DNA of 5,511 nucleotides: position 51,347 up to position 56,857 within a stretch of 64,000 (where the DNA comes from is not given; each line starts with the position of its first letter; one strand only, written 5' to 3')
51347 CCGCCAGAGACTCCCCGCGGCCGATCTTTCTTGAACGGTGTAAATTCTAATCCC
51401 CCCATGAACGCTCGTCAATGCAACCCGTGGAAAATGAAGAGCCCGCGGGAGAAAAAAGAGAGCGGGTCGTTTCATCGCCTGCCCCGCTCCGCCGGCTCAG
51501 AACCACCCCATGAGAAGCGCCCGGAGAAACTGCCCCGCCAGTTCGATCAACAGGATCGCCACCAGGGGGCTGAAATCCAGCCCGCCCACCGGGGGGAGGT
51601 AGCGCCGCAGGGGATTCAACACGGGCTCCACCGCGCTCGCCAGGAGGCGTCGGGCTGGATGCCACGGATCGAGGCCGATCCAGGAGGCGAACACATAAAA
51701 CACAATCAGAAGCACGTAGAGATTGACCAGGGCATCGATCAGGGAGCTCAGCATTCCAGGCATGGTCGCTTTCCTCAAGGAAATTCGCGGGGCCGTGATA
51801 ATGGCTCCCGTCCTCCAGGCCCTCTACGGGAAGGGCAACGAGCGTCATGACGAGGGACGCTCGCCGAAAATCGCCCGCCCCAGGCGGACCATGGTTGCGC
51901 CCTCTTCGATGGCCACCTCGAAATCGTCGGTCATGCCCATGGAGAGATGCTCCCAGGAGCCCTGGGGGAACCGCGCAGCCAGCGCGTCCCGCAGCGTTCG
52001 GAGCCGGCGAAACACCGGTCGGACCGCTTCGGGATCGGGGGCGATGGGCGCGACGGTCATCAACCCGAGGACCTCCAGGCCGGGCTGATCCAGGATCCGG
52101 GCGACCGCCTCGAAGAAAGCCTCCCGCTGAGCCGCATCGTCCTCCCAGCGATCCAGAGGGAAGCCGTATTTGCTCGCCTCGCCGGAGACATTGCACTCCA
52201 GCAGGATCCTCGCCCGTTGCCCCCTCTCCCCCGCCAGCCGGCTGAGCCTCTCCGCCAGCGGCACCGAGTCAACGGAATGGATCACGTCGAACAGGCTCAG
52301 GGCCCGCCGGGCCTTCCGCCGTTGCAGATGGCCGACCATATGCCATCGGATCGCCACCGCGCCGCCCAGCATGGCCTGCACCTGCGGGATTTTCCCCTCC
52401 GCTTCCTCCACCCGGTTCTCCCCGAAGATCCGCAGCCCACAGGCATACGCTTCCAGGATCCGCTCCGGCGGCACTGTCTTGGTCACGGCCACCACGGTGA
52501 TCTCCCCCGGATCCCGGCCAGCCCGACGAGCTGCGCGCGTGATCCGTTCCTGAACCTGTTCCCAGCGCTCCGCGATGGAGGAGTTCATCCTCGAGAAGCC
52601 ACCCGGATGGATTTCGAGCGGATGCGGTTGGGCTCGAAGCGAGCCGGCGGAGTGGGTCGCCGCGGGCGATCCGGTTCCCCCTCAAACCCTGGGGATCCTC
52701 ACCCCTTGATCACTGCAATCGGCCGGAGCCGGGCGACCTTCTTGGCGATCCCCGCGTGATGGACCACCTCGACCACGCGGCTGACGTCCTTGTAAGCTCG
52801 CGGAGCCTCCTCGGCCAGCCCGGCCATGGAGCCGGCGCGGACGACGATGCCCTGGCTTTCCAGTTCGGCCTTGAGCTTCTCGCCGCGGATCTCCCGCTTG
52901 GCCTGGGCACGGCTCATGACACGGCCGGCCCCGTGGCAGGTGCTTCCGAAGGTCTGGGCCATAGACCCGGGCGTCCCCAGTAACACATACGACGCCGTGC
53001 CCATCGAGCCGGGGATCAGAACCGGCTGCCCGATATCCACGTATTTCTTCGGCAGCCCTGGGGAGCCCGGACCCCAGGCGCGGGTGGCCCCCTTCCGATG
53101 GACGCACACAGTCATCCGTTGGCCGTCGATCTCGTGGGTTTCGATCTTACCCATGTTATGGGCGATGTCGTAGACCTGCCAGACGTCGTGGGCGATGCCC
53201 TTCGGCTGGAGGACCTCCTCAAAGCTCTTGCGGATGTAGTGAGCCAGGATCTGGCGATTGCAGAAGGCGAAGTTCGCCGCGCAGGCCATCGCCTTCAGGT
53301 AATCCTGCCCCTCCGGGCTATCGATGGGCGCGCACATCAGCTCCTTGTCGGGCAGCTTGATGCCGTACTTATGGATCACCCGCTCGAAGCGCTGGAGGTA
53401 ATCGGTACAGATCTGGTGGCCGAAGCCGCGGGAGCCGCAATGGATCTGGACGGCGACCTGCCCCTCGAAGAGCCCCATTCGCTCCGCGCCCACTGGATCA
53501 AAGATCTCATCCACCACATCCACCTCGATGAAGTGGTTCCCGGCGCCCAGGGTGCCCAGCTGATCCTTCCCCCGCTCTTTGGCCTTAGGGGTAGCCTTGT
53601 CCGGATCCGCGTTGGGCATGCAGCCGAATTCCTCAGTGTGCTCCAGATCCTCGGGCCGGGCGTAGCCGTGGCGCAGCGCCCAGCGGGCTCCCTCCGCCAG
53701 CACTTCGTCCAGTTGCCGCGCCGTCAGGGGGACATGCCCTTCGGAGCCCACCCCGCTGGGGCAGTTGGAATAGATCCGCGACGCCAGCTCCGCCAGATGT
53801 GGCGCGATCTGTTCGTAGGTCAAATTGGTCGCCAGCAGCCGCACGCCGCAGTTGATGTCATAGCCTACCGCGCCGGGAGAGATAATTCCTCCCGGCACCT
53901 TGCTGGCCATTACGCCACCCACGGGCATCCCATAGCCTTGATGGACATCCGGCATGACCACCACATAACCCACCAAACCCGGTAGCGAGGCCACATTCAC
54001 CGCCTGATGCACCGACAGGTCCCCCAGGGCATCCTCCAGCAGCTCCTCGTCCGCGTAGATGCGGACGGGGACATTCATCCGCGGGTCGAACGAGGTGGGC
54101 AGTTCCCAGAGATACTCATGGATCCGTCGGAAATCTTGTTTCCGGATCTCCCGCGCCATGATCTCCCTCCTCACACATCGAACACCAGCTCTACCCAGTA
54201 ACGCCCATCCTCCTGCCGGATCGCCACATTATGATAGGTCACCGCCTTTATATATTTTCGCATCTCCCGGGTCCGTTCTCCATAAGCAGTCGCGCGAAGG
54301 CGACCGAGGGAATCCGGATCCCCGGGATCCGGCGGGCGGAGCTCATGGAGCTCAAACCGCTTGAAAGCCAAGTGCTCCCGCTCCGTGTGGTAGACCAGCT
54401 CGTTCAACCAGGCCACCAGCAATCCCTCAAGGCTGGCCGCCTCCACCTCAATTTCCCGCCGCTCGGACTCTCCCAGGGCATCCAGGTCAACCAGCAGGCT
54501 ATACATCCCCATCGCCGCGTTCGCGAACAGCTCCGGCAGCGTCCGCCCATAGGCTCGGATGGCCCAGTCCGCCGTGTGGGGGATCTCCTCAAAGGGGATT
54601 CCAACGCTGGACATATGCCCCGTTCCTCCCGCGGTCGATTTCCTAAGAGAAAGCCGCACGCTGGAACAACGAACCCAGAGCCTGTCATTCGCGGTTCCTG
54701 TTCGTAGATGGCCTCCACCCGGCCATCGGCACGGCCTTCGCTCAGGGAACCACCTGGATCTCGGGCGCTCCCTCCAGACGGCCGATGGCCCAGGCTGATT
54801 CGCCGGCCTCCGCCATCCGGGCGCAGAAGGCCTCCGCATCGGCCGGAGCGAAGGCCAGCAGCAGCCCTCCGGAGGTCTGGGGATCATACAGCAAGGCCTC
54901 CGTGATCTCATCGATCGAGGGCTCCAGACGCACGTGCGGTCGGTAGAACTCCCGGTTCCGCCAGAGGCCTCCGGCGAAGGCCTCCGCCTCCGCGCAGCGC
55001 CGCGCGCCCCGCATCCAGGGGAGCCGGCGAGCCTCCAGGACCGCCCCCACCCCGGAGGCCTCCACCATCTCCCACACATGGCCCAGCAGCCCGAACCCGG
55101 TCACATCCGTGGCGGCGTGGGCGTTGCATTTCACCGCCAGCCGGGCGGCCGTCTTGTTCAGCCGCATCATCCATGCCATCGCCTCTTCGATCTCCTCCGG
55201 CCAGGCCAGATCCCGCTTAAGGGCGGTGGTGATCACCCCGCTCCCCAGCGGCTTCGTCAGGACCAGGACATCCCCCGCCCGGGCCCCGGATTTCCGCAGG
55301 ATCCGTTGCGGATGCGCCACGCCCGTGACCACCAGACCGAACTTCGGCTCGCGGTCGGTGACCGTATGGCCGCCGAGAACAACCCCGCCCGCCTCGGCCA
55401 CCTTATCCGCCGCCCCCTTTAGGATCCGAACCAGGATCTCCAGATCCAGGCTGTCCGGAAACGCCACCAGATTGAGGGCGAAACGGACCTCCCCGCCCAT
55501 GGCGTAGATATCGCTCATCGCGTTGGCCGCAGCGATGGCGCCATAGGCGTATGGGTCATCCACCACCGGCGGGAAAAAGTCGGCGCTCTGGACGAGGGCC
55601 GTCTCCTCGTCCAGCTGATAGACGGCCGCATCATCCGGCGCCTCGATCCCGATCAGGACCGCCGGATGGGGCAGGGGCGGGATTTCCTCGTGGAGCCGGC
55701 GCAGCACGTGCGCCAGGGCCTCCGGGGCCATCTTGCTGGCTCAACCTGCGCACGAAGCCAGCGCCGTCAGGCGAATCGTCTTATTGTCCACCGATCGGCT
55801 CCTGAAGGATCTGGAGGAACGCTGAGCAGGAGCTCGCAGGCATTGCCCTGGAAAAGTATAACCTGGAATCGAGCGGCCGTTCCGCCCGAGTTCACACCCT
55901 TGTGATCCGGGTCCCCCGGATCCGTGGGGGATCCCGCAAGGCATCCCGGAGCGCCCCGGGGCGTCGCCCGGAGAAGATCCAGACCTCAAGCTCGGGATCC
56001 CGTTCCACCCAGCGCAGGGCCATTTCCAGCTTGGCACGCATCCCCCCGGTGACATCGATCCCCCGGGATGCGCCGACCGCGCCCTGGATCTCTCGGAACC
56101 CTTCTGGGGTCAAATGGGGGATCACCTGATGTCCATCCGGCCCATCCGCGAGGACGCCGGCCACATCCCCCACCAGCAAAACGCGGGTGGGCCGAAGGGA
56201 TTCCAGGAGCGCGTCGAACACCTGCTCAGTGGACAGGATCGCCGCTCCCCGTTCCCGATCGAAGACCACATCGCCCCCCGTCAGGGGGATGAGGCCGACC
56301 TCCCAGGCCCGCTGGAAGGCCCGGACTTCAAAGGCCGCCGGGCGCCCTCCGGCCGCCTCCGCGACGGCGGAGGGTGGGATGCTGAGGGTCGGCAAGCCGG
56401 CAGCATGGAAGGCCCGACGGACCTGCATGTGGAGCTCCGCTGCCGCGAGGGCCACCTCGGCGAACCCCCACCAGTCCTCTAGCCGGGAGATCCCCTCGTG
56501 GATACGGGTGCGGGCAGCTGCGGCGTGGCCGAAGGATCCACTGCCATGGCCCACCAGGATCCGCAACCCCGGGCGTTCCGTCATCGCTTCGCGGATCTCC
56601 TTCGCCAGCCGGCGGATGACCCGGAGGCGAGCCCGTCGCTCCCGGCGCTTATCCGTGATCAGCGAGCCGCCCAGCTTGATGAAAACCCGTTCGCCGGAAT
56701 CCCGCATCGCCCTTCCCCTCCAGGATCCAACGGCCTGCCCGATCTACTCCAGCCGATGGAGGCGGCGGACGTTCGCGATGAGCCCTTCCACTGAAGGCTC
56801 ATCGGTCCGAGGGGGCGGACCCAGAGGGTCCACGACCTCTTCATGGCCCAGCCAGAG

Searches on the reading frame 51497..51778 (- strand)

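Call 18: search_protein_families(library=pfam, proteins=[window:51497-51778:-], max_evalue=0.001)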
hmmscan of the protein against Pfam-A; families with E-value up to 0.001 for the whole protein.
window:51497-51778:- (93 aa): 1 family
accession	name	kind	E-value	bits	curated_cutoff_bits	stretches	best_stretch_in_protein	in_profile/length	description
PF02325.22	YGGT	-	1.8e-18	67.1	27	1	16-85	2-70/70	YGGT family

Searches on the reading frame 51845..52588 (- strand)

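Call 18: search_protein_families(library=pfam, proteins=[window:51845-52588:-], max_evalue=0.001)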
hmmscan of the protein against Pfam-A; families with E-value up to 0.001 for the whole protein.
window:51845-52588:- (247 aa): 1 family
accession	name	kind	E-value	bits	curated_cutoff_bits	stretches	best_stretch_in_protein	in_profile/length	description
PF01168.26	Ala_racemase_N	-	2e-16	60.8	24.1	1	11-245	5-220/220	Alanine racemase, N-terminal domain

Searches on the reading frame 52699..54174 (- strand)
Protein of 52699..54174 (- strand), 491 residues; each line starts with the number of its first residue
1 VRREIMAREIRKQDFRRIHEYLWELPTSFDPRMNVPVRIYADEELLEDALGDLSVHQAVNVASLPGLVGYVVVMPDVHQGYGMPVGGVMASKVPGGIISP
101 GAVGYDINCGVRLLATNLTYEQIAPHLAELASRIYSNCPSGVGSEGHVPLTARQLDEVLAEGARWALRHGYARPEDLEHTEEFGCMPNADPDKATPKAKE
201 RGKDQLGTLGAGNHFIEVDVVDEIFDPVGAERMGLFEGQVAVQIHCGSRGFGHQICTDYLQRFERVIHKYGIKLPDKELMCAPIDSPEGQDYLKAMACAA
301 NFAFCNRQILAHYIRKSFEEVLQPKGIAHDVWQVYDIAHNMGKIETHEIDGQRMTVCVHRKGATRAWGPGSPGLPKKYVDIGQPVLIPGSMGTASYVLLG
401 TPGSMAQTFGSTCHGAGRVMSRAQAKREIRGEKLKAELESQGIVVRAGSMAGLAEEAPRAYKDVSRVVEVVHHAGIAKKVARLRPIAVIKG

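Call 18: search_protein_families(library=pfam, proteins=[window:52699-54174:-], max_evalue=0.001)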
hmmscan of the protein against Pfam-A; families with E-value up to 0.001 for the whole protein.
window:52699-54174:- (491 aa): 1 family
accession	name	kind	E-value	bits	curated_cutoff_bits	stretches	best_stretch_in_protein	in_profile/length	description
PF01139.22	RtcB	-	2.5e-178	594.1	27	1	57-491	1-426/426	tRNA-splicing ligase RtcB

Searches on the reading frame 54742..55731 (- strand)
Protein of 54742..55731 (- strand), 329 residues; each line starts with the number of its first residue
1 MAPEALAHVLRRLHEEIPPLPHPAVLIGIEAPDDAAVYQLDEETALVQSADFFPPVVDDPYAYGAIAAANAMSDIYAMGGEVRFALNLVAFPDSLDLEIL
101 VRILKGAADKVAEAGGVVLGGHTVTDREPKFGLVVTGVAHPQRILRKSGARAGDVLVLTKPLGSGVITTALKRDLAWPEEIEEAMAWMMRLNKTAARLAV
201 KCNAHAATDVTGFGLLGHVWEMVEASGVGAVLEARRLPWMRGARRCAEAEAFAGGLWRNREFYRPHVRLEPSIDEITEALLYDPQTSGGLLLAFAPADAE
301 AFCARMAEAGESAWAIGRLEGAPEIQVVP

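Call 18: search_protein_families(library=pfam, proteins=[window:54742-55731:-], max_evalue=0.001)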
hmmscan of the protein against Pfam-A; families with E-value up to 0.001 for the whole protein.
window:54742-55731:- (329 aa): 2 families
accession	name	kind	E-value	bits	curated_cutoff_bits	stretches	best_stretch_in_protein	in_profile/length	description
PF00586.29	AIRS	-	1.4e-24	87.1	24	1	33-138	2-111/112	AIR synthase related protein, N-terminal domain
PF02769.27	AIRS_C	-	3.9e-23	82.8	23.1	1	151-327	1-153/156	AIR synthase related protein, C-terminal domain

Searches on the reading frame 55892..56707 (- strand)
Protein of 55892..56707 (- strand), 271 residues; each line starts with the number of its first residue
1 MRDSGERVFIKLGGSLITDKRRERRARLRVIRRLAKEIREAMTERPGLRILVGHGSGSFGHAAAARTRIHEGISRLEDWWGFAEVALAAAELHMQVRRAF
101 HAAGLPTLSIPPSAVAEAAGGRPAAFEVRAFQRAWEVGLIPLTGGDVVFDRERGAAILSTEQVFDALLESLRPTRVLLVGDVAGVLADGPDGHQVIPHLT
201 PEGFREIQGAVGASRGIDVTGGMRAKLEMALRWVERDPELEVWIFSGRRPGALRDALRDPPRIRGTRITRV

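Call 18: search_protein_families(library=pfam, proteins=[window:55892-56707:-], max_evalue=0.001)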
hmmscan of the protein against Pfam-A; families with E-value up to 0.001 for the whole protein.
window:55892-56707:- (271 aa): 1 family
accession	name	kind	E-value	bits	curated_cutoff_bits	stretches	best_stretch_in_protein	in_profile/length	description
PF00696.33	AA_kinase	-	8e-27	94.9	24.9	1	7-245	2-233/234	Amino acid kinase family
